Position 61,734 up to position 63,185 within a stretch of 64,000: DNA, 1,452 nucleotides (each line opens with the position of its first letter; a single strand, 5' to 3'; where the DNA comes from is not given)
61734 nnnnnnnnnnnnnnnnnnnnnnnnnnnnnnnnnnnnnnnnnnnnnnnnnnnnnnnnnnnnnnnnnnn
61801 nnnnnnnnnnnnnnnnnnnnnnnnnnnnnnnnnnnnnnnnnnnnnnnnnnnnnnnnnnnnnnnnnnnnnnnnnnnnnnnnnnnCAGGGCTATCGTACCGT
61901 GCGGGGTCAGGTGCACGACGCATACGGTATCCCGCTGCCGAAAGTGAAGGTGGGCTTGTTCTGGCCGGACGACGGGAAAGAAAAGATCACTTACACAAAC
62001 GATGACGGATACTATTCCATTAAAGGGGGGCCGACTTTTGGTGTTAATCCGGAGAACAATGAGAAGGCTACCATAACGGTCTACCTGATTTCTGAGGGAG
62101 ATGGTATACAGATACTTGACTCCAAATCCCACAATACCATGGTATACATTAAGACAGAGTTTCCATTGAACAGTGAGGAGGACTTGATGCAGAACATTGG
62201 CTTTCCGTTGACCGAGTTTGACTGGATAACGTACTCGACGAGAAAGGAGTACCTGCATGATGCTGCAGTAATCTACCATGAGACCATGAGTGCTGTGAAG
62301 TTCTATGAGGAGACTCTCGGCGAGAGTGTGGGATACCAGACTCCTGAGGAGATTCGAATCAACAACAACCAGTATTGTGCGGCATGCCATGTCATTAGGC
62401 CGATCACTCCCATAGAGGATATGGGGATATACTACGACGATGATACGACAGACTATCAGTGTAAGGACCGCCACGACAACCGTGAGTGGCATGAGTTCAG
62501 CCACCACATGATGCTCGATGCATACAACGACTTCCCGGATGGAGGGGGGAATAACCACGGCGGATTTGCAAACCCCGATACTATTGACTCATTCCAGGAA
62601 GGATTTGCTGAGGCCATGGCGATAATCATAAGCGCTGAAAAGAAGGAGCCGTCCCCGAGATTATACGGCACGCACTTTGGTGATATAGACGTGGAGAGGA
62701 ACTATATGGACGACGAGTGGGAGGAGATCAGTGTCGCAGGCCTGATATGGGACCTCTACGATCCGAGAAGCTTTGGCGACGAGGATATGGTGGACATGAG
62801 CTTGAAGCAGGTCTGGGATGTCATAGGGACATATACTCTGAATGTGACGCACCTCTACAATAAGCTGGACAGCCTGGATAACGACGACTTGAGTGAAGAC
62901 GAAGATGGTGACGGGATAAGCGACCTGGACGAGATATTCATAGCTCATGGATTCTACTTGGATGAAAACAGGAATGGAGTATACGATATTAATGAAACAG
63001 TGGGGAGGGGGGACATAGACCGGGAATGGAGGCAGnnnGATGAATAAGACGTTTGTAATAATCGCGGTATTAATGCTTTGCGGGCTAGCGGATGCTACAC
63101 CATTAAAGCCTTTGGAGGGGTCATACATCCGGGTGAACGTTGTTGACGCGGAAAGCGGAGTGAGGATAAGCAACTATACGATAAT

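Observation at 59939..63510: Three-gene secreted cassette with a shared N-terminal domain and Thr linker but swapped enzymatic heads (PLA2-like versus gluzincin)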

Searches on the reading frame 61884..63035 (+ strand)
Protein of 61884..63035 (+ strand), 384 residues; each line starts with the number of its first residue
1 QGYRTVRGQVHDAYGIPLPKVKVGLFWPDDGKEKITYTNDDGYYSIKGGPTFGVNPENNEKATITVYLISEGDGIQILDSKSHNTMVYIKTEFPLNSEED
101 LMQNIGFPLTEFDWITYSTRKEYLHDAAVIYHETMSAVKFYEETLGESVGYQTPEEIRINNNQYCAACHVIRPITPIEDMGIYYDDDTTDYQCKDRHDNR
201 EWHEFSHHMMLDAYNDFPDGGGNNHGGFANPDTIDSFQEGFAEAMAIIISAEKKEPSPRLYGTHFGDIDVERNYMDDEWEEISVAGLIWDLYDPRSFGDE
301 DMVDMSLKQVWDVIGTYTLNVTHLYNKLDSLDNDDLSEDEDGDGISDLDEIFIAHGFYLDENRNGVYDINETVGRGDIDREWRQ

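Call 46: search_solved_structures(query=A5, max_evalue=10, show_alignments=3)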
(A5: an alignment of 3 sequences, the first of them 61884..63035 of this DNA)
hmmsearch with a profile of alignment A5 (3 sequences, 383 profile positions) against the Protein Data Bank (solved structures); distinct sequences matched with E-value up to 10: 7.
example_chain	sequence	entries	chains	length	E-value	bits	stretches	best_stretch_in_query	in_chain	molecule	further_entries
1k2h_A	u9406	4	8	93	0.081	15.2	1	288-352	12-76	S-100 protein, alpha chain | Protein S100-A1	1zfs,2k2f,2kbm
2jpt_A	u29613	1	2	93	0.17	14.1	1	288-352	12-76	Protein S100-A1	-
8vk3_J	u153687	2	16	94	0.21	13.8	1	288-351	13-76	Protein S100A1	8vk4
2lhl_A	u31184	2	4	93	0.21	13.8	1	288-352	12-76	Protein S100-A1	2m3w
2l0p_A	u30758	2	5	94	0.41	12.9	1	288-352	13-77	S100 calcium binding protein A1 | Protein S100-A1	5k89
2llt_A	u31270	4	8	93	0.43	12.8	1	288-352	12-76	Protein S100-A1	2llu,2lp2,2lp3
2lls_A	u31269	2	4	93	0.47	12.7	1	288-352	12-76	Protein S100-A1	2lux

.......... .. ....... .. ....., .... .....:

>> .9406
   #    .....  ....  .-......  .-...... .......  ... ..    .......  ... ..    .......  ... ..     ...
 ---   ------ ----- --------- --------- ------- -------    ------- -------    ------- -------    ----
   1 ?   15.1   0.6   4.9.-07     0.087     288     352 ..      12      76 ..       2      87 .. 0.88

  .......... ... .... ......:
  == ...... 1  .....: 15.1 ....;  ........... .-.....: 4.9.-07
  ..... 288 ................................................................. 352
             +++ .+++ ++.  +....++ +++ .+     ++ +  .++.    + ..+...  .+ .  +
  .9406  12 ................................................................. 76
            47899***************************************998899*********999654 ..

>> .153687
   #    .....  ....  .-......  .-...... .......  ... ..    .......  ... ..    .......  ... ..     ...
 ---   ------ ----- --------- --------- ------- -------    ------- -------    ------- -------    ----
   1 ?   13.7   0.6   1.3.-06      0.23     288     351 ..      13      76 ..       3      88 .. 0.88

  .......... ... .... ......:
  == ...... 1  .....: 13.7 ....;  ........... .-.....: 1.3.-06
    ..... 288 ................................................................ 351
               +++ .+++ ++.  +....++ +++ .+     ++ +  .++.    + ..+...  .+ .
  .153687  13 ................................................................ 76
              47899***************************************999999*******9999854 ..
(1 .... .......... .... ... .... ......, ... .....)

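Call 47: find_related_loci(query=A5, collection=metagenome_contigs, flank=6000)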
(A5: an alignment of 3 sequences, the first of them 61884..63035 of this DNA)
Query A5 (384 aa) in metagenome_contigs; peptide patterns used: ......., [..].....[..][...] (x = any residue, [..] = any of these).
136 stretches matched a pattern; 48 encode a relative of the query (tblastn E <= 1e-3); 48 distinct loci.
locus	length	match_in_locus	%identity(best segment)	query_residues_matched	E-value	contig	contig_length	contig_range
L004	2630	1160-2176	30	6-362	1e-38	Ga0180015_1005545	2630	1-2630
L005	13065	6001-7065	30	8-382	1e-35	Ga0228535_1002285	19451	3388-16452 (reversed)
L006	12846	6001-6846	32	128-376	1e-35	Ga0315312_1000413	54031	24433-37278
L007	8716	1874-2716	32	128-375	2e-34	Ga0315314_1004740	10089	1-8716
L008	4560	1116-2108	31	75-376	2e-32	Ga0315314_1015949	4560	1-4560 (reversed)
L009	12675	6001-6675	37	191-384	5e-32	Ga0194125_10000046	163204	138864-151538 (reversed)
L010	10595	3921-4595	37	191-384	5e-32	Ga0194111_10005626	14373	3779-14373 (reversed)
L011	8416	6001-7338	28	1-384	1e-31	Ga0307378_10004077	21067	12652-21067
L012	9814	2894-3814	31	113-376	2e-30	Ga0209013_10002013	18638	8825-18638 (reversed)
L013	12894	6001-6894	31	121-374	2e-29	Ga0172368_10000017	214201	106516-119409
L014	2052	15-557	39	196-379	3e-29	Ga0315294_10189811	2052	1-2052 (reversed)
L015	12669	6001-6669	35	188-375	6e-29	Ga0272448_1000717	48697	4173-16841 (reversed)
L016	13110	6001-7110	30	31-374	2e-28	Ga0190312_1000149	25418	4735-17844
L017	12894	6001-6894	31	121-374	1e-28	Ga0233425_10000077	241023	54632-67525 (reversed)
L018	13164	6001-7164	28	8-365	3e-28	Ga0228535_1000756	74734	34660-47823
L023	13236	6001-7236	25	6-374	3e-24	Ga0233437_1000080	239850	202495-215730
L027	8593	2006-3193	27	5-384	6e-23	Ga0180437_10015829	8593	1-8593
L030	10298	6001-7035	29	15-371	2e-18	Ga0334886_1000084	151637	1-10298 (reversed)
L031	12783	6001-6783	27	120-361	5e-18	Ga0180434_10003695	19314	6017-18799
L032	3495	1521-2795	24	8-368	4e-17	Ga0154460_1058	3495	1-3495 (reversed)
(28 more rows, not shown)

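Call 54: search_solved_structures(query=A6, max_evalue=10, show_alignments=4)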
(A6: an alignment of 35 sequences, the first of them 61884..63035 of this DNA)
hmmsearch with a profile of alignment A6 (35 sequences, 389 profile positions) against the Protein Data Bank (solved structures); distinct sequences matched with E-value up to 10: 4.
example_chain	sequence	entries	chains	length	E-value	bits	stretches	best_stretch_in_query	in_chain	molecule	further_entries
7dm0_A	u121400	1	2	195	0.13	14.5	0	7-72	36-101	Biofilm-associated surface protein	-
8keg_a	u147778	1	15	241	0.17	14.2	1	6-127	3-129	neck fiber gp82N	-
6xi3_AAA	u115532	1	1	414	1.3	11.2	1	8-103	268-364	Large adhesion protein (Lap) involved in biofilm formation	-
9e7m_Ta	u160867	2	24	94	1.5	11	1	5-47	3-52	Tail fiber protein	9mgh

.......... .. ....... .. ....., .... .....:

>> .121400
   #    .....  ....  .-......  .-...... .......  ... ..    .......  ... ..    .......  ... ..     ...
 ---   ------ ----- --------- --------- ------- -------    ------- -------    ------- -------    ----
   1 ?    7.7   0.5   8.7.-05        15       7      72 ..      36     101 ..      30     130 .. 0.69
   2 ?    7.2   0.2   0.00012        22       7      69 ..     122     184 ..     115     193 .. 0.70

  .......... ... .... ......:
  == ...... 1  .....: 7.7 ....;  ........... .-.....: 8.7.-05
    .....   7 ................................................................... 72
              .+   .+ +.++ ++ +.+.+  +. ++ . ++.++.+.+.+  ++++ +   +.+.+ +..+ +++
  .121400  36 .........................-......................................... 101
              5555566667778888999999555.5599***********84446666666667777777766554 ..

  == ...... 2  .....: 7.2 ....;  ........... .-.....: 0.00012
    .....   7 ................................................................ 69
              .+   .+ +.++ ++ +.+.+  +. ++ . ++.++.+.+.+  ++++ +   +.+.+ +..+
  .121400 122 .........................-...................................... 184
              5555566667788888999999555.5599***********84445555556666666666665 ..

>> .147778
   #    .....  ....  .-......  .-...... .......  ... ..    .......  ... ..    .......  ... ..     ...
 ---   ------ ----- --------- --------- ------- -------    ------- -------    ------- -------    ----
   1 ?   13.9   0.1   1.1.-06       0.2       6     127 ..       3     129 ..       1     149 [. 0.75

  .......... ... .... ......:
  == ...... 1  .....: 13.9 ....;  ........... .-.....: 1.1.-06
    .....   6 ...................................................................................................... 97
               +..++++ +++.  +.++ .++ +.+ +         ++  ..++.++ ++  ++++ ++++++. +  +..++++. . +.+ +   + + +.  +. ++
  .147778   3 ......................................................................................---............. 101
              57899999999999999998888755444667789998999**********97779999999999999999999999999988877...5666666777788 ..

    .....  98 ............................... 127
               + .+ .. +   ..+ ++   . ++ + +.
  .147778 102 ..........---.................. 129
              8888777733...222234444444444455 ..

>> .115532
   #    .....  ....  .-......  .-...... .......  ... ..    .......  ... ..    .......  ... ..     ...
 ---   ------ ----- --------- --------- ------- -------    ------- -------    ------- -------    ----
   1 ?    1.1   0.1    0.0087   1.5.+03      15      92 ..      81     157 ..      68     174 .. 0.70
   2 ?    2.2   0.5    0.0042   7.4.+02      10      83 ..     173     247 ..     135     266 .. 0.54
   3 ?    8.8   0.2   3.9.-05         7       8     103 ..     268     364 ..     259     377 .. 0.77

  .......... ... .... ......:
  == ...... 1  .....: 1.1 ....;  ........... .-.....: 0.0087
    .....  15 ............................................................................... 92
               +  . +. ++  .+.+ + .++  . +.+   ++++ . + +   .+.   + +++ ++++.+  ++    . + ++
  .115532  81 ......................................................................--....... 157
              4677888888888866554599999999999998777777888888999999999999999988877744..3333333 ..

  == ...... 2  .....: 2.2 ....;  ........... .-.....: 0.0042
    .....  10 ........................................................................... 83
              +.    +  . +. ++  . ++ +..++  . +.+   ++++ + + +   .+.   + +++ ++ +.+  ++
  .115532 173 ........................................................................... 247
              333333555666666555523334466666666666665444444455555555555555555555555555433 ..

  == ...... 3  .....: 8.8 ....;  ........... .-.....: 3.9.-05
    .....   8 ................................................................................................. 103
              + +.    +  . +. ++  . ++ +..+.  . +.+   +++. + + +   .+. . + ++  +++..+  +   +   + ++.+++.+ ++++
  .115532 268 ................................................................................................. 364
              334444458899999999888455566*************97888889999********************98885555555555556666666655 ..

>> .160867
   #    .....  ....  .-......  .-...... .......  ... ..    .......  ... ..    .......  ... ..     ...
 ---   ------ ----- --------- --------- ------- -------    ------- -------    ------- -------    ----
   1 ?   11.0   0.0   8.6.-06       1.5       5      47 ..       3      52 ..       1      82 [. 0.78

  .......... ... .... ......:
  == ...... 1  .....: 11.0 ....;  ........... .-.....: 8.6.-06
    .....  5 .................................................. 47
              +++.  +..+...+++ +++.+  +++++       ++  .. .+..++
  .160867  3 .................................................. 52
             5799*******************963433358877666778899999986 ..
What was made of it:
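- On Gluzincin / thermolysin-like metallopeptidases (clan MA(E)): The 35-sequence profile has no PDB sequence hit in the catalytic region (call 54).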

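Call 55: search_protein_families(library=pfam, alignment_id=A6, max_evalue=0.1)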
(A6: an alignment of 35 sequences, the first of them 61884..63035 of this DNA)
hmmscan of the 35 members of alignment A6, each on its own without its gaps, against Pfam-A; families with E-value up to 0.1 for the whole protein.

A. member 1, window:61884-63035:+ (384 aa): 2 families
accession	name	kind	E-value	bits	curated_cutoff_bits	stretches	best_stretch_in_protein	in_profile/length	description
PF13620.12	CarboxypepD_reg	-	1.1e-06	29.3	32.3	1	5-50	1-46/82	Carboxypeptidase regulatory-like domain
PF13715.12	CarbopepD_reg_2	-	0.021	15.3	32.2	1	6-48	1-40/88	CarboxypepD_reg-like domain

B. families by the number of members that match (of 35 scanned): 12 families
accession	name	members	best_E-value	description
PF13620.12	CarboxypepD_reg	11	3.2e-07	Carboxypeptidase regulatory-like domain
PF13715.12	CarbopepD_reg_2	8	3.9e-05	CarboxypepD_reg-like domain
PF02369.22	Big_1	6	0.0017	Bacterial Ig-like domain (group 1)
PF17210.9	SdrD_B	2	3.2e-05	SdrD B-like domain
PF20598.4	DUF6795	2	0.022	Domain of unknown function (DUF6795)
PF23194.1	NOMO_5th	1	3.1e-05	NOMO fifth transthyretin-like domain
PF10670.15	DUF4198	1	0.0054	Domain of unknown function (DUF4198)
PF22902.2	NOMO1-like_9th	1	0.01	BOS complex subunit NOMO1-like, beta sandwich domain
PF01105.29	EMP24_GP25L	1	0.034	emp24/gp25L/p24 family/GOLD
PF23193.1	NOMO_3rd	1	0.073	NOMO third transthyretin-like domain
PF11974.14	bMG3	1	0.091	Bacterial alpha-2-macroglobulin MG3 domain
PF00903.31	Glyoxalase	1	0.096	Glyoxalase/Bleomycin resistance protein/Dioxygenase superfamily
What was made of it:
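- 61893..62180 (+): CarboxypepD_reg / transthyretin-like beta-sandwich (about aa 265-360). PF13620 E=1.1e-6, 29.3 bits against cutoff 32.3 (call 55).
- On Gluzincin / thermolysin-like metallopeptidases (clan MA(E)): No peptidase family was hit by any of 35 members at E<=0.1 (call 55).
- On CarboxypepD_reg / transthyretin-like domain (PF13620): 29.3 bits against a cutoff of 32.3 (call 55).
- Closest known: Thermolysin-like gluzincins. Different: No sequence-profile match to any Pfam peptidase family or PDB chain, even with a 35-sequence profile (calls 54, 55).
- Checked: The CarboxypepD_reg hit is sub-threshold: E=1e-6, 29.3 bits against a cutoff of 32.3 (call 55).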

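Call 57: list_cluster_members(proteins=[L013:5002-9057:+, L011:5887-7917:+, L018:5398-7851:+, L023:4951-7674:+, L027:461-5599:+, L030:5080-7830:+, L032:894-3428:+, L031:2527-7473:+, L009:3988-8328:+, L016:4474-8073:+])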
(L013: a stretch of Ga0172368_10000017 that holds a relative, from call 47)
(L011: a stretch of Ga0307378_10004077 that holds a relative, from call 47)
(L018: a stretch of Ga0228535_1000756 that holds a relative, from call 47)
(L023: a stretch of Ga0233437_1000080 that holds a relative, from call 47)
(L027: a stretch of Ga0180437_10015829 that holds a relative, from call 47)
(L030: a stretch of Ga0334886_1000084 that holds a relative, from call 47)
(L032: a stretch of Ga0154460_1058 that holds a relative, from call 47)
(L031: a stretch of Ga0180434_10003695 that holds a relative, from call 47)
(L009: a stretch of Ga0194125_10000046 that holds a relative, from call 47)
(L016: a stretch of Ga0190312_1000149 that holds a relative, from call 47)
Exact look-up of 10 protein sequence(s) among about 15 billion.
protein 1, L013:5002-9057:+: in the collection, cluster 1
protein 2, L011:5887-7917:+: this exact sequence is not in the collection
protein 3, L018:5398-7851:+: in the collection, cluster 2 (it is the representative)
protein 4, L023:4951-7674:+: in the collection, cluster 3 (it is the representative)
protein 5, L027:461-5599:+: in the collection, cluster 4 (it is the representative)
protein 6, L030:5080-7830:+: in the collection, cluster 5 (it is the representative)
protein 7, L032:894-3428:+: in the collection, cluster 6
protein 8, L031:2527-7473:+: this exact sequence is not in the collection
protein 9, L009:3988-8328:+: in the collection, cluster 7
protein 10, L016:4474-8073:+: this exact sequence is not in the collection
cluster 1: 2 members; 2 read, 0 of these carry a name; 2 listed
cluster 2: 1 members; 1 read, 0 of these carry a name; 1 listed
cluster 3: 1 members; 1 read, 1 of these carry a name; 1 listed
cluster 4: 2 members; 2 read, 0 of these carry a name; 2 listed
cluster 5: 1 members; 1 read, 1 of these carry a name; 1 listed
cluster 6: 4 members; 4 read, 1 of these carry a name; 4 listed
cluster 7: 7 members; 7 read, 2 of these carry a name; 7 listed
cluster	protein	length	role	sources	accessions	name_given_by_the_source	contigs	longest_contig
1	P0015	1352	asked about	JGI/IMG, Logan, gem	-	-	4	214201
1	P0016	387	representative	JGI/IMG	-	-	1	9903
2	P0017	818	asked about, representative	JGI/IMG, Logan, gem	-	-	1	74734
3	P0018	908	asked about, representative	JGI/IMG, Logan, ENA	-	hypothetical protein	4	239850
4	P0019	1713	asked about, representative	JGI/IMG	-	-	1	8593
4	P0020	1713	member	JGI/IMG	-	-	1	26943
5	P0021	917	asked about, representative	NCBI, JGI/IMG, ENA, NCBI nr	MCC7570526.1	hypothetical protein KO465_04220 [Candidatus Micrarchaeota archaeon] | hypothetical protein [Candidatus Micrarchaeota archaeon]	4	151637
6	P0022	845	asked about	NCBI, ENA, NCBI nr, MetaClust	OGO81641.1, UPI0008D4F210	MAG: hypothetical protein A2Y21_08370 [Clostridiales bacterium GWC2_40_7] | status=active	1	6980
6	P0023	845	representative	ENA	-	-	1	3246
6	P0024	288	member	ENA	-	-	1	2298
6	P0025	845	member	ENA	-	-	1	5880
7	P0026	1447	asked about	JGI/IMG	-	-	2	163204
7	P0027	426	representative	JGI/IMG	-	hypothetical protein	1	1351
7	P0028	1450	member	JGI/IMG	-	hypothetical protein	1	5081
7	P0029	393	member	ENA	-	-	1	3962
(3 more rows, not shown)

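Call 66: predict_structure(alignment_id=A7)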
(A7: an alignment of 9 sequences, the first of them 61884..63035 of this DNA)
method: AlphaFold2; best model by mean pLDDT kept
length: 384 residues; sequences in the alignment: 9
mean_pLDDT: 71.2   pTM: 0.74
mean pLDDT of the five models: 71.2, 68.9, 60.9, 52.9, 51.3
residues with pLDDT >= 90: 30; 70-90: 204; 50-70: 89; < 50: 61
segments of 3 or more residues with pLDDT < 50: 109-119, 162-181, 186-197, 263-267, 274-276, 377-382
pLDDT, mean of each block of 10 residues (from residue 1): 81 82 88 91 88 64 88 76 72 75 71 44 70 84 84 65 34 30 49 47 82 75 56 78 86 72 50 57 85 64 80 87 88 73 81 82 75 61 47
secondary structure, 60 per line:
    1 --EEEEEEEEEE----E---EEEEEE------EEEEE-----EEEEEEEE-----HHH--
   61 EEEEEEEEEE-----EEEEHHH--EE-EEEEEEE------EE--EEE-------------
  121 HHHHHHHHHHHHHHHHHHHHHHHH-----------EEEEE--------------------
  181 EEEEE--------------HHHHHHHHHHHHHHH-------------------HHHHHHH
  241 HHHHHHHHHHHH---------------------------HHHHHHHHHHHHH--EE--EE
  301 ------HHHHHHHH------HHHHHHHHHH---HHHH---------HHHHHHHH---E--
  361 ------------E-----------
elements in order: E3-12 E21-26 E33-37 E43-50 E61-70 E76-79 E88-94 E105-107 H121-144 E156-160 E181-185 H200-214 H234-252 H280-292 H307-314 H321-330 H334-337 H347-354
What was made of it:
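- On Gluzincin / thermolysin-like metallopeptidases (clan MA(E)): It lies in helix 200-214 of the model (call 66).
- The model has pLDDT 71 and pTM 0.74 with the HExxH and Glu helices (call 66).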

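Call 69: fold_search(model_id=the predicted structure, library=pdb)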
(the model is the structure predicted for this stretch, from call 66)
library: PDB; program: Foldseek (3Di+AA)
matches with E <= 10: 796; with E <= 0.001: 9
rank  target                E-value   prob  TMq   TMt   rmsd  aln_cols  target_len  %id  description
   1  1dlm_A                4.8e-04  1.00  0.15  0.18   8.5       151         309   14  STRUCTURE OF CATECHOL 1,2-DIOXYGENASE FROM ACINETOBACTER CALCOACETICUS NATIVE DATA (released 2000-05-23)
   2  1kei                  5.4e-04  1.00  0.40  0.47   8.9       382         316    9  Thermolysin (substrate-free) (released 2002-11-16)
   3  4tnl                  5.7e-04  1.00  0.38  0.45   8.5       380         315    9  1.8 A resolution room temperature structure of Thermolysin recorded using an XFEL (released 2014-07-09)
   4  5td3_A                6.1e-04  1.00  0.16  0.19   9.2       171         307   14  Crystal structure of Catechol 1,2-dioxygenase from Burkholderia vietnamiensis (released 2016-11-02)
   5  6yoa_B                6.4e-04  1.00  0.18  0.41   5.8       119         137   21  Lig v 1 structure and the inflammatory response to the Ole e 1 protein family (released 2020-05-13)
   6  4ow3                  6.4e-04  1.00  0.39  0.46   9.5       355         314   11  Thermolysin structure determined by free-electron laser (released 2014-03-12)
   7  4tln                  7.6e-04  1.00  0.42  0.50   9.1       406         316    9  BINDING OF HYDROXAMIC ACID INHIBITORS TO CRYSTALLINE THERMOLYSIN SUGGESTS A PENTACOORDINATE ZINC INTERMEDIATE IN CATALYS (released 1982-05-26)
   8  5td3_B                7.6e-04  1.00  0.16  0.20   9.9       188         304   14  Crystal structure of Catechol 1,2-dioxygenase from Burkholderia vietnamiensis (released 2016-11-02)
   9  5fxn                  9.0e-04  1.00  0.40  0.47   8.3       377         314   10  Structure of thermolysin solved by SAD from data collected by Direct Data Collection (DDC) using the ESRF RoboDiff gonio (released 2016-03-16)
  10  2azq                  1.9e-03  1.00  0.16  0.19   7.8       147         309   14  Crystal Structure of Catechol 1,2-Dioxygenase from Pseudomonas arvilla C-1 (released 2005-10-04)
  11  5umh_A                2.3e-03  1.00  0.16  0.19   7.6       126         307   16  Crystal Structure of Catechol 1,2-dioxygenase protein from Burkholderia multivorans (released 2017-02-15)
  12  5umh_B                2.3e-03  1.00  0.16  0.19   7.6       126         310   16  Crystal Structure of Catechol 1,2-dioxygenase protein from Burkholderia multivorans (released 2017-02-15)
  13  1bqb                  2.4e-03  0.99  0.38  0.46   8.2       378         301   11  AUREOLYSIN, STAPHYLOCOCCUS AUREUS METALLOPROTEINASE (released 1999-01-13)
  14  3mn8_B                2.5e-03  1.00  0.17  0.17   3.5       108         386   17  Structure of Drosophila melanogaster carboxypeptidase D isoform 1B short (released 2010-07-28)
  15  4v4c_B                2.7e-03  1.00  0.15  0.21   5.2       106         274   14  Crystal Structure of Pyrogallol-Phloroglucinol Transhydroxylase from Pelobacter acidigallici (released 2014-07-09)
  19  3mn8_C                3.2e-03  1.00  0.17  0.17   3.6       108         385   17  Structure of Drosophila melanogaster carboxypeptidase D isoform 1B short (released 2010-07-28)
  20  3mn8_D                3.2e-03  1.00  0.17  0.17   3.6       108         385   17  Structure of Drosophila melanogaster carboxypeptidase D isoform 1B short (released 2010-07-28)
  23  3mn8_A                4.0e-03  1.00  0.17  0.17   3.6       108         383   17  Structure of Drosophila melanogaster carboxypeptidase D isoform 1B short (released 2010-07-28)
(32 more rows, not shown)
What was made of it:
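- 61893..62180 (+): Foldseek hits to the carboxypeptidase D domain 3mn8 (rmsd 3.5 A) and other transthyretin-like folds (call 69).
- On Gluzincin / thermolysin-like metallopeptidases (clan MA(E)): Aureolysin 1bqb gives E=2.4e-3 (call 69).
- On CarboxypepD_reg / transthyretin-like domain (PF13620): Foldseek to the carboxypeptidase D domain 3mn8 gives rmsd 3.5 A and E=2.5e-3 (call 69).
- Closest known: Thermolysin-like gluzincins. Same: The best full-length structural matches are thermolysin and aureolysin (call 69).
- Thermolysin and aureolysin are the top full-length Foldseek hits (call 69).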
